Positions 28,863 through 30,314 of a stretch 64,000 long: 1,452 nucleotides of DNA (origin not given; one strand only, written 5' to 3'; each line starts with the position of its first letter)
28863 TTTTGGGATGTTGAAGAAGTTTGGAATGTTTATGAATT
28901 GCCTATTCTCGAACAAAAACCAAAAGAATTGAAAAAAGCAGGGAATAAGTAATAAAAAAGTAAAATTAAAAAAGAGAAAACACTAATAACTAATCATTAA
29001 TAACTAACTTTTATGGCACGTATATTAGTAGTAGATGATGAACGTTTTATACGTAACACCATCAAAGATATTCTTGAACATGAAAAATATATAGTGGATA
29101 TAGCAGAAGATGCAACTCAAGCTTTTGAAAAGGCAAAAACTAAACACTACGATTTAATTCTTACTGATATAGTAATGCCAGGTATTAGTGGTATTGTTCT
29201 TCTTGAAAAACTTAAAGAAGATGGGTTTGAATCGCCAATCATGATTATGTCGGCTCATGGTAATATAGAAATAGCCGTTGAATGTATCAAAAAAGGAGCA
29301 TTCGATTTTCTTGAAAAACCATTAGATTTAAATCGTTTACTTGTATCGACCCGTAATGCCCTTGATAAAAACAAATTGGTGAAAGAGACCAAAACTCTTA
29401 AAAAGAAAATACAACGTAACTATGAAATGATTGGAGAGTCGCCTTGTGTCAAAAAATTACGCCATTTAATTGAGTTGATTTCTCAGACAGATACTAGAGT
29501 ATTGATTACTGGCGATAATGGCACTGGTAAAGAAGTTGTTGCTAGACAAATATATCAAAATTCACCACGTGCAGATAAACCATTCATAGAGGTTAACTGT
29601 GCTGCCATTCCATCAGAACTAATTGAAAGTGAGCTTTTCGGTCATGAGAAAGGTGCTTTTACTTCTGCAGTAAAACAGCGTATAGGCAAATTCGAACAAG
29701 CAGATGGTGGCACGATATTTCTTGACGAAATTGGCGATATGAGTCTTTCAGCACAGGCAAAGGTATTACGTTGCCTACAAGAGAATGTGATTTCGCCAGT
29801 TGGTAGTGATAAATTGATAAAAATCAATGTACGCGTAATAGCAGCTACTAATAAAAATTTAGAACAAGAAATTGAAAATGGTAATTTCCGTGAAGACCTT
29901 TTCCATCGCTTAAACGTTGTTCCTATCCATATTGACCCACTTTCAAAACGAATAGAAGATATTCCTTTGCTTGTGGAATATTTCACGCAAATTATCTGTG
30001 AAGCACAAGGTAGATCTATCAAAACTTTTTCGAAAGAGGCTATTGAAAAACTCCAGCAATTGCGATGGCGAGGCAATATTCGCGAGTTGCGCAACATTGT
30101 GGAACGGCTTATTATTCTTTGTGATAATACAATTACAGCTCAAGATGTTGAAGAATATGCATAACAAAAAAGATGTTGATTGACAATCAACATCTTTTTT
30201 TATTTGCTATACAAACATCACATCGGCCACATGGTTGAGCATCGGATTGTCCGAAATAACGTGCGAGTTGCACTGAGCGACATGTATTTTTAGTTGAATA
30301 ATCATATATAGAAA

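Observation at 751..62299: Heptamer arrays mark most gene and operon junctions of the backbone but are missing from the AT-rich islands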

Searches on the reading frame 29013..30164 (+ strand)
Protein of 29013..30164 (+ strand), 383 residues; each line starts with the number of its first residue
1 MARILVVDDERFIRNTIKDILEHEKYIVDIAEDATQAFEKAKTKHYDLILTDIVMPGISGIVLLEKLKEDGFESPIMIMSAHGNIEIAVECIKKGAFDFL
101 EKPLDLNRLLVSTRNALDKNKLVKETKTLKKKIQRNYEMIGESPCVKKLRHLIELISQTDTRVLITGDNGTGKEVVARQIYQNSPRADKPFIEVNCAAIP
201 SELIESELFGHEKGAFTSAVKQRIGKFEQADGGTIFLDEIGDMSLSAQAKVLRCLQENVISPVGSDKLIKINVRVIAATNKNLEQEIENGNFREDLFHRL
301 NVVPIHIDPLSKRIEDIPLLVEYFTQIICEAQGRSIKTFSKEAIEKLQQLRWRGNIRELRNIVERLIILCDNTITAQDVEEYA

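Call 25: search_protein_families(library=pfam, proteins=[window:29013-30164:+])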
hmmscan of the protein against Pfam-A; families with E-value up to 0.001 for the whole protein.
window:29013-30164:+ (383 aa): 8 families
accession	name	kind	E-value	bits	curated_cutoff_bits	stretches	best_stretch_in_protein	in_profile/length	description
PF00158.32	Sigma54_activat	-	1.3e-71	240.1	20.2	1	139-306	1-168/168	Sigma-54 interaction domain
PF00072.30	Response_reg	-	1.6e-31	109.2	30.2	1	4-110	1-107/111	Response regulator receiver domain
PF14532.12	Sigma54_activ_2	-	2.1e-23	83.5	25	1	140-310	1-138/138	Sigma-54 interaction domain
PF25601.1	AAA_lid_14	-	2.2e-21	75.9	27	1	312-381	2-72/87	AAA+ ATPase lid domain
PF00004.35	AAA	-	1.2e-07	32.7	21.2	1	163-299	1-125/131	ATPase family associated with various cellular activities (AAA)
PF07728.20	AAA_5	-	1e-06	29.3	22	1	163-282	2-124/139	AAA domain (dynein-related subfamily)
PF12775.13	AAA_7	-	0.00035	20.6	25.8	1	148-218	21-96/181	P-loop containing dynein motor region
PF00493.29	MCM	-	0.00075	19.1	23.3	0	158-283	55-175/224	MCM P-loop domain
